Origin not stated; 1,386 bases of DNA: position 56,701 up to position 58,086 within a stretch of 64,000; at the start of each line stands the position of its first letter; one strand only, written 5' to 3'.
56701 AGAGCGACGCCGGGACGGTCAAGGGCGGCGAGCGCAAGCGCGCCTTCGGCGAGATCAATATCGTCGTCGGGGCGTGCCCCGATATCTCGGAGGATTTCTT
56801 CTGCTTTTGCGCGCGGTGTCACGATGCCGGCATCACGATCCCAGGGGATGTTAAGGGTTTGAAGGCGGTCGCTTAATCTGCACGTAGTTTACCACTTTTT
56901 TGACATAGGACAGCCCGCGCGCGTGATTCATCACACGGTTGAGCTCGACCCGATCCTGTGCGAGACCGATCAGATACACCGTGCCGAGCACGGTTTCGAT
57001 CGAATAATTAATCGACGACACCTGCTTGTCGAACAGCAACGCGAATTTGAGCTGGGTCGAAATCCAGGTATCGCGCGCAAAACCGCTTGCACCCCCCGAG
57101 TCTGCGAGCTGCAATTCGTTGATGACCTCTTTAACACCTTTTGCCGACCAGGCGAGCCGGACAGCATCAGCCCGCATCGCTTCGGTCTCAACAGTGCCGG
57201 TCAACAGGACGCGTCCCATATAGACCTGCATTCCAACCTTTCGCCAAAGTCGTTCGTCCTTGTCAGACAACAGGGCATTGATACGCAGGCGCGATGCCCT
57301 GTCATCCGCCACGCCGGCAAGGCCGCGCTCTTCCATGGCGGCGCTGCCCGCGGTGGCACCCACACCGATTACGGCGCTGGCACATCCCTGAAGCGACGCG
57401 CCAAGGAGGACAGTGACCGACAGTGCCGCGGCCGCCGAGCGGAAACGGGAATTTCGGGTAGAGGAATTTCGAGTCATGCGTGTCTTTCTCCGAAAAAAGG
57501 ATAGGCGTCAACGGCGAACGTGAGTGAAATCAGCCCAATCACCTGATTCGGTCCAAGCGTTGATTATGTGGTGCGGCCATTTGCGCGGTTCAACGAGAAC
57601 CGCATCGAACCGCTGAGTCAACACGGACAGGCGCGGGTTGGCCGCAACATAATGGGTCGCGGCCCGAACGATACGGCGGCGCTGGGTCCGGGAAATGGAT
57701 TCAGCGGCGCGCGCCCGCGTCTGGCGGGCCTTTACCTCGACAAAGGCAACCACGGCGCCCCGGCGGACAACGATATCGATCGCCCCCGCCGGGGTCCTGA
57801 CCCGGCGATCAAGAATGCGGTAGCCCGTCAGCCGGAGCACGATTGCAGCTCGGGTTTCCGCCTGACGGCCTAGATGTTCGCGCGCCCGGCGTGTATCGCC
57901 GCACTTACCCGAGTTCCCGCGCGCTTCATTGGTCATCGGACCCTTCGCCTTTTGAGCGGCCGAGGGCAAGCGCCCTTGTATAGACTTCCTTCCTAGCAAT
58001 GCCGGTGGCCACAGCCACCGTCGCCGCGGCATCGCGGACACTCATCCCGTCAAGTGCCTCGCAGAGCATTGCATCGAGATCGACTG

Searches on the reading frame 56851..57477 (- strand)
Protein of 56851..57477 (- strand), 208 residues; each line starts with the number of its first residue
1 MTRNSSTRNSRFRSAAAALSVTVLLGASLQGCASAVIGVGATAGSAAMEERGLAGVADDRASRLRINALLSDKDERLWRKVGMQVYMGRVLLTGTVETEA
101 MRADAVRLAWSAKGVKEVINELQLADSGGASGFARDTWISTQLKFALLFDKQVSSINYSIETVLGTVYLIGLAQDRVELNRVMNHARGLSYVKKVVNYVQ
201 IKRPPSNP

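Call 25: find_encoding_contigs(protein=window:56851-57477:-, flank=10000, max_places=10)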
Protein window:56851-57477:- (208 aa): 2 contigs read that carry it; 1 place shown.
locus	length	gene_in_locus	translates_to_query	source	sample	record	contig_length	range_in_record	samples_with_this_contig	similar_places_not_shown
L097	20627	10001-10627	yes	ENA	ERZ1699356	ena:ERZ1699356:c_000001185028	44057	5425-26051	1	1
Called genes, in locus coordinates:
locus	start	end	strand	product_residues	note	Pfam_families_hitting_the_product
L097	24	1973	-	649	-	PF00012:HSP70, PF06723:MreB_Mbl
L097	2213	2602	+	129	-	PF08902:DUF1848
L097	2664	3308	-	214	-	PF01025:GrpE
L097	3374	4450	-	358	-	PF01628:HrcA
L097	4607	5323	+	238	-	PF01138:RNase_PH, PF03725:RNase_PH_C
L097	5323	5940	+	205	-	PF01725:Ham1p_like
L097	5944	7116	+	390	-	PF04055:Radical_SAM, PF06969:HemN_C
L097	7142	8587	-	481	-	PF04348:LppC, PF13458:Peripla_BP_6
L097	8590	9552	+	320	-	PF00590:TP_methylase, PF23016:RsmI_C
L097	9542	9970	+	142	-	PF02021:UPF0102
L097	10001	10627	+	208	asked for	PF04972:BON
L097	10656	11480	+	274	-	PF13369:Transglut_core2, PF13371:TPR_9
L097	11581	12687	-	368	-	PF01757:Acyl_transf_3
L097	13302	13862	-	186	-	-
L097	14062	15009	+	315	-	PF02951:GSH-S_N, PF02955:GSH-S_ATP, PF14398:ATPgrasp_YheCD (weak), PF08443:RimK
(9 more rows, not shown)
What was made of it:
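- Checked: (a) hrcA occupies 63028 to beyond 64000, so its completeness cannot be judged in the window (call 25).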

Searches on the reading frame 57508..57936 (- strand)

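Call 36: search_protein_families(library=pfam, proteins=[window:57508-57936:-], max_evalue=0.01)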
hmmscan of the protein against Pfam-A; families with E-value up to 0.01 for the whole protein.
window:57508-57936:- (142 aa): 3 families
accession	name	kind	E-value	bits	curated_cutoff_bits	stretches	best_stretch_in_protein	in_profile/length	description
PF02021.23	UPF0102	-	6.9e-21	74.8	23.6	1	26-115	1-80/80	Uncharacterised protein family UPF0102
PF24579.1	PDDEXK_14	-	0.0063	17.2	25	1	56-137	43-126/140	Phage putative PDDEXK endonuclease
PF08378.17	NERD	-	0.0084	17.1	22.1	0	23-75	2-61/111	Nuclease-related domain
